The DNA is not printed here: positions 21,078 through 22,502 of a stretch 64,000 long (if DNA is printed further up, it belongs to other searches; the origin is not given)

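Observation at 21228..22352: Acyl-ACP reductase (AAR)-family protein with no partnering aldehyde-deformylating oxygenase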

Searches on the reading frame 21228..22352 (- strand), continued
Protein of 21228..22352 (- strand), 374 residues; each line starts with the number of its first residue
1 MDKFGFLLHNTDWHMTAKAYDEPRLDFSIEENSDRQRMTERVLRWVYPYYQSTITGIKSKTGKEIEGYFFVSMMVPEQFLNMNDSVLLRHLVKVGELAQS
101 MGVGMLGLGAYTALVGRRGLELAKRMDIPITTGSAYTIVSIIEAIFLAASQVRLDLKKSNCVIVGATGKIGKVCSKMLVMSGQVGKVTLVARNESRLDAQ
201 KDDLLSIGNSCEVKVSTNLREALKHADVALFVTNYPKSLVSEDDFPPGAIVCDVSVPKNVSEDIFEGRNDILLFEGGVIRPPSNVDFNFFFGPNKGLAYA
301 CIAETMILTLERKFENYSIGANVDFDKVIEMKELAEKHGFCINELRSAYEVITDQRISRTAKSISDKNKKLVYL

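Call 19: find_related_loci(query=A1, collection=genome_contigs, flank=7000)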
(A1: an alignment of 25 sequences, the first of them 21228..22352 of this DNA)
Query A1 (374 aa) in genome_contigs; peptide patterns used: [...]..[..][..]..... (x = any residue, [..] = any of these).
600 stretches matched a pattern (row limit reached: there are more); 594 encode a relative of the query (tblastn E <= 1e-3); the best 80 are kept; 80 distinct loci.
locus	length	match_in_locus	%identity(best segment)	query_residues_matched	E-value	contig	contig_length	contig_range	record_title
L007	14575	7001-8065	43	1-363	1e-98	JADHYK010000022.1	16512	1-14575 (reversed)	MAG: Candidatus Omnitrophota bacterium isolate BS750m-G77 BS307-750m-sub-C205, whole genome shotgun sequence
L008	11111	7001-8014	41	4-347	1e-89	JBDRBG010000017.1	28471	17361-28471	MAG: Candidatus Omnitrophota bacterium isolate MEGAHIT-group-1.1043 k141_945873, whole genome shotgun sequence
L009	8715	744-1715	40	35-359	5e-86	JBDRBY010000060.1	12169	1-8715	MAG: Candidatus Omnitrophota bacterium isolate MEGAHIT-group-1.154 k141_4077669, whole genome shotgun sequence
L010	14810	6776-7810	38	4-361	4e-83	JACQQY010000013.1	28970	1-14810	MAG: Candidatus Omnitrophota bacterium isolate NC_groundwater_1345_Ag_S-0.2um_53_61 S_p2_S4_coassembly_k141_284195, whol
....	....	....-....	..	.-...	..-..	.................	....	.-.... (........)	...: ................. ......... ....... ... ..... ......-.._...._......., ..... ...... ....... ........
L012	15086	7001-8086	36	1-372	9e-82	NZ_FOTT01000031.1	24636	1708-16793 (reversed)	Candidatus Frackibacter sp. WG13, whole genome shotgun sequence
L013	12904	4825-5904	38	1-372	7e-82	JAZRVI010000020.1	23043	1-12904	MAG: Desulfocucumaceae bacterium isolate T1900044954_TA20190008.MAGScoT_cleanbin_000002 SGB_3783_k141_1988408, whole gen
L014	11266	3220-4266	38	1-360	3e-81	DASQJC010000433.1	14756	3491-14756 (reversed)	MAG TPA_asm: Candidatus Eremiobacteraceae bacterium isolate SMAG_U11875 k141_4230465, whole genome shotgun sequence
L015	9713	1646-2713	38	1-370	3e-81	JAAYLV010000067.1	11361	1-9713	MAG: Bacillota bacterium isolate AS20ysBPTH_116 38922_AS20, whole genome shotgun sequence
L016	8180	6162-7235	37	1-369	2e-80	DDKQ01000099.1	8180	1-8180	MAG TPA_asm: Candidatus Subteraquimicrobium carltonvillense isolate UBA2594 UBA2594_contig_982, whole genome shotgun seq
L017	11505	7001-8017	39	1-347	3e-80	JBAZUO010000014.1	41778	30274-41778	MAG: Candidatus Omnitrophota bacterium isolate SO_2017_GW1_230 NODE_4404_length_41778_cov_1.290845_OW334_2017, whole gen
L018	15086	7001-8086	37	1-371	8e-81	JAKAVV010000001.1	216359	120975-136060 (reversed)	MAG: bacterium isolate YP4.bin17 NODE_46_length_216359_cov_7.897453, whole genome shotgun sequence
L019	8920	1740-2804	36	1-365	5e-80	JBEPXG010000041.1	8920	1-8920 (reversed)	MAG: Halanaerobiales bacterium isolate 02_S197.concoct.042 NODE_3056_length_8920_cov_1.728193, whole genome shotgun sequ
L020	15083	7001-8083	37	1-371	4e-80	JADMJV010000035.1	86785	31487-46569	MAG: bacterium isolate MAG_50 NODE_397_length_86785_cov_6.011403, whole genome shotgun sequence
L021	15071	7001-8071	37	1-369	4e-80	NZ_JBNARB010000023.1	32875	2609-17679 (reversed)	MAG: Thermovenabulum sp. isolate Kamch4316-2DMB-04 bin21.fa-23, whole genome shotgun sequence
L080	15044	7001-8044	36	1-357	3e-74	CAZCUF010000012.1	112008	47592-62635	MAG TPA_asm: uncultured Anaerolineaceae bacterium isolate SRP263991_co5_211 genome assembly, contig: NODE_391_length_112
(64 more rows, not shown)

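Call 33: find_related_loci(query=A2, collection=metagenome_contigs, flank=6000)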
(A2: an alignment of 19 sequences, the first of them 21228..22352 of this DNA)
Query A2 (374 aa) in metagenome_contigs; peptide patterns used: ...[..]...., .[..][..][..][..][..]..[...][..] (x = any residue, [..] = any of these).
600 stretches matched a pattern (row limit reached: there are more); 559 encode a relative of the query (tblastn E <= 1e-3); the best 80 are kept; 80 distinct loci.
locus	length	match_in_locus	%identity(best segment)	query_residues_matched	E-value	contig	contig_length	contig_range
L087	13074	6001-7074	43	1-364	2e-98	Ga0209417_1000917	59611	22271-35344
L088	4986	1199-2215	43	1-347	3e-93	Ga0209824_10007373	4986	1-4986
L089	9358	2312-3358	41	4-361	6e-89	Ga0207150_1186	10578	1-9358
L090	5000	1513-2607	39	1-373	5e-83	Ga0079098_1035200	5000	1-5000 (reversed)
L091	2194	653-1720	39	4-368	6e-86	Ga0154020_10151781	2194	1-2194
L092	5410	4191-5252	39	3-365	8e-83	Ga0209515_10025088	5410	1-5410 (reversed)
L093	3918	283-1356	37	1-370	2e-82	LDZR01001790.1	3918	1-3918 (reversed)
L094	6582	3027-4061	38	1-357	3e-82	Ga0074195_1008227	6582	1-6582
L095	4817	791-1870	38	1-373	7e-82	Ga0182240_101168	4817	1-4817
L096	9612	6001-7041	38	1-359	6e-81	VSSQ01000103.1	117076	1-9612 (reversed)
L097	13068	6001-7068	37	1-368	7e-81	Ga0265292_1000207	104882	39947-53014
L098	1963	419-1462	37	1-358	3e-84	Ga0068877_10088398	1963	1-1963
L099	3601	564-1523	40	36-357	5e-81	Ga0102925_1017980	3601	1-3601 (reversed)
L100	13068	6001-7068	37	1-366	4e-80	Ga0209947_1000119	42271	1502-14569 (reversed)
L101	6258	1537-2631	38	1-373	1e-79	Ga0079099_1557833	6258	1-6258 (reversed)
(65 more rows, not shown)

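Call 36: predict_structure(alignment_id=A1)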
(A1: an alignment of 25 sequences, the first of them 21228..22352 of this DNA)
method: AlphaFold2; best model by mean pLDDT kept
length: 374 residues; sequences in the alignment: 25
mean_pLDDT: 92.3   pTM: 0.92
mean pLDDT of the five models: 92.3, 92.0, 91.7, 90.8, 89.6
residues with pLDDT >= 90: 264; 70-90: 102; 50-70: 8; < 50: 0
segments of 3 or more residues with pLDDT < 50: none
pLDDT, mean of each block of 10 residues (from residue 1): 93 85 79 81 90 98 98 89 92 96 95 88 96 95 97 97 96 96 96 97 90 97 97 89 94 91 86 93 96 92 98 93 91 98 82 88 93 75
secondary structure, 60 per line:
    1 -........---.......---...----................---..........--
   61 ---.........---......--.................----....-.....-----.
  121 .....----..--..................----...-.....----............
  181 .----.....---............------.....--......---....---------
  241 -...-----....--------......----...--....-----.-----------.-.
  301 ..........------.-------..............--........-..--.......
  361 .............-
elements in order: E2-9 H13-19 H30-45 E49-58 E64-72 H76-81 H84-100 E105-108 H110-114 H120-125 H134-151 E160-164 H169-181 E186-190 H194-205 E212-216 H219-224 E228-231 E250-253 H262-267 E272-274 E277-280 H300-310 H325-338 E341-348 H354-373

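Call 41: fold_search(model_id=the predicted structure, library=pdb)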
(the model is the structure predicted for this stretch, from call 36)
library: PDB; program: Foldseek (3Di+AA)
matches with E <= 10: 1940; with E <= 0.001: 114
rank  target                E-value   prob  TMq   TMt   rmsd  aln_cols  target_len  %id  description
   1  6jzy_A                9.6e-25  1.00  0.71  0.77   4.7       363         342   25  Crystal structure of AAR with NADPH and stearyl in complex with ADO binding a long chain carbohydrate (released 2020-04-01)
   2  6jzz_A                2.6e-24  1.00  0.71  0.78   4.4       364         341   24  The crystal structure of AAR-C294S in complex with ADO. (released 2020-04-01)
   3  6jzu_A                1.1e-23  1.00  0.71  0.78   4.6       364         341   24  The crystal structure of acyl-acyl carrier protein (acyl-ACP) reductase (AAR) in complex with aldehyde deformylating o (released 2020-04-01)
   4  6jzq_A                3.2e-22  1.00  0.72  0.78   5.1       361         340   24  The crystal structure of acyl-acyl carrier protein (acyl-ACP) reductase (AAR) (released 2020-04-01)
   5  6jzq_B                8.9e-22  1.00  0.73  0.78   4.9       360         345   24  The crystal structure of acyl-acyl carrier protein (acyl-ACP) reductase (AAR) (released 2020-04-01)
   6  6jzq_C                4.2e-21  1.00  0.73  0.79   4.5       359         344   24  The crystal structure of acyl-acyl carrier protein (acyl-ACP) reductase (AAR) (released 2020-04-01)
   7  6jzq_D                7.2e-21  1.00  0.71  0.77   4.9       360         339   23  The crystal structure of acyl-acyl carrier protein (acyl-ACP) reductase (AAR) (released 2020-04-01)
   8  9e50_B                4.7e-18  1.00  0.72  0.71   4.8       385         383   16  TAD from Carmabin Biosynthetic Pathway in complex with NAD - Crystal Form 2 (released 2025-02-26)
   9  9e4u_B                5.0e-18  1.00  0.72  0.68   5.0       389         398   15  TAD from Carmabin Biosynthetic Pathway in complex with NADH - Crystal Form 1 (released 2025-02-26)
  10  9e4s_B                5.6e-18  1.00  0.74  0.69   4.7       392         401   16  TAD from Carmabin Biosynthetic Pathway - Crystal Form 1 (released 2025-02-26)
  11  9e4u_A                5.9e-18  1.00  0.72  0.65   5.0       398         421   15  TAD from Carmabin Biosynthetic Pathway in complex with NADH - Crystal Form 1 (released 2025-02-26)
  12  9e4s_A                8.5e-18  1.00  0.72  0.65   5.2       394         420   16  TAD from Carmabin Biosynthetic Pathway - Crystal Form 1 (released 2025-02-26)
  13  9e56_A                1.5e-17  1.00  0.72  0.70   4.9       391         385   16  TAD from Carmabin Biosynthetic Pathway with Disulfide between Cys2238 and Dephosphocoenzyme A - Crystal Form 2 (released 2025-02-26)
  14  9e4x_B                1.5e-17  1.00  0.71  0.70   5.1       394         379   18  TAD from Carmabin Biosynthetic Pathway - Crystal Form 2 (released 2025-02-26)
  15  6tlk_A                7.0e-08  1.00  0.31  0.39  11.1       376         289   13  Structure of methylene-tetrahydromethanopterin dehydrogenase from Methylorubrum extorquens AM1 in an open conformation (released 2020-02-26)
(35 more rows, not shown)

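Call 54: search_solved_structures(query=A4, max_evalue=10, show_alignments=1)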
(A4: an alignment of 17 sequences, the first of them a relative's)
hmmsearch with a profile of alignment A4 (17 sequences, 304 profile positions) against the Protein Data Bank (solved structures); distinct sequences matched with E-value up to 10: 0.

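Call 58: search_protein_families(library=pfam, proteins=[L001:6695-7552:+, L017:5675-6553:+, L003:11810-12718:+, L080:8043-8999:+, L080:9019-15044:+, L007:8085-9383:+, L007:12088-13254:+, L010:10110-11012:+, L010:11123-12295:+], max_evalue=0.001)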
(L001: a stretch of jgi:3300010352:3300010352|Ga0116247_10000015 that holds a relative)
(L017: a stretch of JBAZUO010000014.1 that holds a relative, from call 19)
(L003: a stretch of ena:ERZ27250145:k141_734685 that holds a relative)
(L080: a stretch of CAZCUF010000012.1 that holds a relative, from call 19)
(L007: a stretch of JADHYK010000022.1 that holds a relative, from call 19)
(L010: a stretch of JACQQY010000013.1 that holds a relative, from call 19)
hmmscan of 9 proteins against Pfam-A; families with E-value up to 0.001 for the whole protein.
L001:6695-7552:+ (285 aa): 1 family
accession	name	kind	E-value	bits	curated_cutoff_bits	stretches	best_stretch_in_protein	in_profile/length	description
PF00072.30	Response_reg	-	6e-24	84.8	30.2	1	9-119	1-111/111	Response regulator receiver domain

L017:5675-6553:+ (292 aa): 2 families
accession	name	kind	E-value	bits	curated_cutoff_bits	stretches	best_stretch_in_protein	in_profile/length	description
PF00072.30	Response_reg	-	7.5e-26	90.9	30.2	1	10-120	1-111/111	Response regulator receiver domain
PF23198.2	PDE8A_N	-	0.00072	19.9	29.6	0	9-98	12-101/147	PDE8A-like, N-terminal domain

L003:11810-12718:+ (302 aa): 2 families
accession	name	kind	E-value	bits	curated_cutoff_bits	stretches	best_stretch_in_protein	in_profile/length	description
PF00072.30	Response_reg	-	3.3e-23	82.4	30.2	2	5-86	1-79/111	Response regulator receiver domain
PF20274.4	cREC_REC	-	0.00043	21.3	27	0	6-66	3-53/88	Cyclic-phosphate processing Receiver domain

L080:8043-8999:+ (318 aa): 2 families
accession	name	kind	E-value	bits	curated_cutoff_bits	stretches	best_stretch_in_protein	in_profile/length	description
PF00072.30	Response_reg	-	1.1e-27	96.8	30.2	1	28-138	2-110/111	Response regulator receiver domain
PF00990.26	GGDEF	-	2.4e-10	40.9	23.8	1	151-257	3-109/161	Diguanylate cyclase, GGDEF domain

L080:9019-15044:+ (2008 aa): 3 families
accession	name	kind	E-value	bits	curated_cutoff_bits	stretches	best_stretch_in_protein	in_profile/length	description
PF13185.12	GAF_2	-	2e-109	362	28.6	9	333-479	2-136/136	GAF domain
PF01590.32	GAF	-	8e-102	337.5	22.4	9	1762-1896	1-133/133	GAF domain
PF13492.12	GAF_3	-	1.1e-70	236.4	27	7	1763-1898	2-129/129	GAF domain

L007:8085-9383:+ (432 aa): 11 families
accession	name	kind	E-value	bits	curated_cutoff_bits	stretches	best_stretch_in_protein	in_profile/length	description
PF00732.25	GMC_oxred_N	-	6.2e-16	59.3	23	1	70-238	23-205/218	GMC oxidoreductase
PF05199.19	GMC_oxred_C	-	1.3e-12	48.9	24.6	1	371-420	84-139/139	GMC oxidoreductase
PF00890.30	FAD_binding_2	-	1.1e-08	35.2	20.4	1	6-37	1-32/414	FAD binding domain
PF01266.30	DAO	-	2.2e-07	31.1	27.9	1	6-39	1-34/353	FAD dependent oxidoreductase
PF07992.20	Pyr_redox_2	-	5.3e-07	29.8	26.1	1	6-39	2-36/291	Pyridine nucleotide-disulphide oxidoreductase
PF13450.12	NAD_binding_8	-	3.8e-06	27.5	21.9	1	9-37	1-29/68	NAD(P)-binding Rossmann-like domain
PF03486.20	HI0933_like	-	9.5e-05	22.4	50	0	6-42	2-38/244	HI0933-like protein Rossmann domain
PF01494.25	FAD_binding_3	-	0.00033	20.4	22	1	5-36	2-33/349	FAD binding domain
PF00070.33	Pyr_redox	-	0.00074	20.4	22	0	7-44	2-42/82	Pyridine nucleotide-disulphide oxidoreductase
PF13738.12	Pyr_redox_3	-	0.00075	19.3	30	0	8-39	1-33/305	Pyridine nucleotide-disulphide oxidoreductase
PF00037.32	Fer4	-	0.00086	19.5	21.1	0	146-165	3-22/24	4Fe-4S binding domain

L007:12088-13254:+ (388 aa): 4 families
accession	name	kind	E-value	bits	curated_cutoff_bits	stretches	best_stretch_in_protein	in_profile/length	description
PF13487.12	HD_5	-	2e-38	132.3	27.2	1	206-375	4-170/170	HD domain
PF01966.28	HD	-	1.4e-21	77.3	22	1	218-344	3-116/116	HD domain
PF01590.32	GAF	-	8.3e-05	23.6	22.4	1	22-178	2-133/133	GAF domain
PF13492.12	GAF_3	-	0.00067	20.5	27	0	132-180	82-129/129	GAF domain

L010:10110-11012:+ (300 aa): 2 families
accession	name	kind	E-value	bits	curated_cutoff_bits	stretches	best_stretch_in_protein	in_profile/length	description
PF13365.12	Trypsin_2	-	1.1e-05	26.7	27.6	1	112-274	3-144/144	Trypsin-like peptidase domain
PF25608.1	NAL1_N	-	1.3e-05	25.3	27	1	17-70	16-68/80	NARROW LEAF 1 N-terminal domain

L010:11123-12295:+ (390 aa): 4 families
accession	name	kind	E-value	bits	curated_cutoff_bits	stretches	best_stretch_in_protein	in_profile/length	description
PF06114.19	Peptidase_M78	-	8.2e-22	77.7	22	1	171-300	2-123/123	IrrE N-terminal-like domain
PF01381.28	HTH_3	-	6.9e-16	58.5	23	1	22-76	1-55/55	Helix-turn-helix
PF12844.13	HTH_19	-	2.7e-13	50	30.2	1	19-78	1-60/64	Helix-turn-helix domain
PF13560.12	HTH_31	-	2.8e-13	50.4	27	1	18-72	2-57/64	Helix-turn-helix domain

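Call 84: search_protein_representatives(protein=window:21228-22352:-)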
Query: 374 residues. Proteins with E-value up to 0.001 (for the whole library): 2771; up to 1e-10: 1968; up to 1e-30: 431. The best 150 are listed.
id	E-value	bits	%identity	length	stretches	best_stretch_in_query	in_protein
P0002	2.3e-147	507.3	61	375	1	1-371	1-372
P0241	1.7e-85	303.8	41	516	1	4-361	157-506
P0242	4.8e-85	302.3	40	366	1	30-369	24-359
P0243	3.1e-84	299.7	41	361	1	3-357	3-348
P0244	3.6e-84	299.4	41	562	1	3-359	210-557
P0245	4.7e-83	295.8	43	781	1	2-365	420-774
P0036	1.5e-82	294.1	41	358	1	34-365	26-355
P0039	5.0e-81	289.1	42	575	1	3-359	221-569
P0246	1.1e-80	288.0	40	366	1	34-360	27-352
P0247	4.7e-80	285.9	40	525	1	1-372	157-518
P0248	8.7e-80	285.0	43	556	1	37-357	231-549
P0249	1.1e-78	281.5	39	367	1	1-361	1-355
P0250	1.2e-78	281.3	40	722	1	3-360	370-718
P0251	6.2e-77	275.7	41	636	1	35-360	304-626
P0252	9.8e-75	268.4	40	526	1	3-363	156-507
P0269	3.6e-57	210.7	36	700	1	36-370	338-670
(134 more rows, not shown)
